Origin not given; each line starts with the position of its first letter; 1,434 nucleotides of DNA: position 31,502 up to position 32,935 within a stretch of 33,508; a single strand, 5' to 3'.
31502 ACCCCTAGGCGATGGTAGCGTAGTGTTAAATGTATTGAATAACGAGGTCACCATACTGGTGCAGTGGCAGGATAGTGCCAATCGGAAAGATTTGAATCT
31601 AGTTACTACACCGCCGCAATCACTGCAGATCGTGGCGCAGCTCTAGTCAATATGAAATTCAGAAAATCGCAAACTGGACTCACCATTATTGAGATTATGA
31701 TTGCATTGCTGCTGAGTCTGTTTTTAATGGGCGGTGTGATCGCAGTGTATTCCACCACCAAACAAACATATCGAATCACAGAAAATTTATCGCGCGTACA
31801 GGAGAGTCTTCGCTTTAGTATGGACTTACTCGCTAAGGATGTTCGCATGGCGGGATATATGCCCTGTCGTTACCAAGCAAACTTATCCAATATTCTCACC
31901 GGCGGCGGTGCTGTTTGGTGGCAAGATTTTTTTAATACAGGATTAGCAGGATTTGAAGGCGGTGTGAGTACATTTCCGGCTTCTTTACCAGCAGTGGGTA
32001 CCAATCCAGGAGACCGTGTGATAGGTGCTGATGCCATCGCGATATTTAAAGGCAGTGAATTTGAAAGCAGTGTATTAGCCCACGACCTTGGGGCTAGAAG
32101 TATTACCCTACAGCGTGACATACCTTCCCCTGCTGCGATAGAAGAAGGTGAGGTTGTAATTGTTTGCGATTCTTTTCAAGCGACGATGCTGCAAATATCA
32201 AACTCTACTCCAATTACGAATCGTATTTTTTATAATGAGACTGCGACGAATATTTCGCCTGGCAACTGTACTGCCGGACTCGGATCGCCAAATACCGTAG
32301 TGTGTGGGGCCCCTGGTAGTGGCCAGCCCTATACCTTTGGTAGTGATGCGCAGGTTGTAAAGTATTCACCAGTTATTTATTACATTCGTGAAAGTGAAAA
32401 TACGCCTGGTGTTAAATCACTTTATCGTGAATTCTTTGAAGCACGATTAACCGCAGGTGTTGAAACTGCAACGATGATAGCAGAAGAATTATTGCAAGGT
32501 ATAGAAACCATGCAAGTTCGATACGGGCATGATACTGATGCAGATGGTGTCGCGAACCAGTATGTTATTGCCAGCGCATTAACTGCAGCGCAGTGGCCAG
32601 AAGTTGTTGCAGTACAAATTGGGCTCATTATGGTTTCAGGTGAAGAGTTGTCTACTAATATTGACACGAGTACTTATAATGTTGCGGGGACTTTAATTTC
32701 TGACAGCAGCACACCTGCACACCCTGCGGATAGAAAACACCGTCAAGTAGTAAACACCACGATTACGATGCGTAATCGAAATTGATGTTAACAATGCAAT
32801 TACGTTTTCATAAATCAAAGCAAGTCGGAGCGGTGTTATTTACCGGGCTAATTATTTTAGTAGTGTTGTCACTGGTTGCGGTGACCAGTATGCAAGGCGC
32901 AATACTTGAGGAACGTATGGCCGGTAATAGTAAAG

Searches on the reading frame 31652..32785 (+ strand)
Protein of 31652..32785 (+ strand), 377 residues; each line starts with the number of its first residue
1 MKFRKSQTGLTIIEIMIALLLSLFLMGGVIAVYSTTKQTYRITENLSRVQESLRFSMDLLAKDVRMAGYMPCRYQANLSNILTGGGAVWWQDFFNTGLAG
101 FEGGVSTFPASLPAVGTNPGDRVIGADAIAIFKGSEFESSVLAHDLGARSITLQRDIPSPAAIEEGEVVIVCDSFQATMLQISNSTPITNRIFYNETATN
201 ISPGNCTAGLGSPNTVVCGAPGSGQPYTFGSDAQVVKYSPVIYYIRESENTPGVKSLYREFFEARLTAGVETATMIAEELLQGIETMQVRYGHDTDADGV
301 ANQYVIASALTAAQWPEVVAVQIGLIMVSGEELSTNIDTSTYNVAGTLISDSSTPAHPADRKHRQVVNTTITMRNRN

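Call 59: search_protein_families(library=pfam, proteins=[window:31652-32785:+], max_evalue=0.01)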
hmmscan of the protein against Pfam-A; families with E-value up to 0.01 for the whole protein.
window:31652-32785:+ (377 aa): 2 families
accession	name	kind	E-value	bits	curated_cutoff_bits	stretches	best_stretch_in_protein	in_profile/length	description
PF16074.10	PilW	-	6.5e-24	84.7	26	1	242-375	1-124/124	Type IV Pilus-assembly protein W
PF07963.17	N_methyl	-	0.00067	19.6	21.2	1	4-29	1-26/27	Prokaryotic N-terminal methylation motif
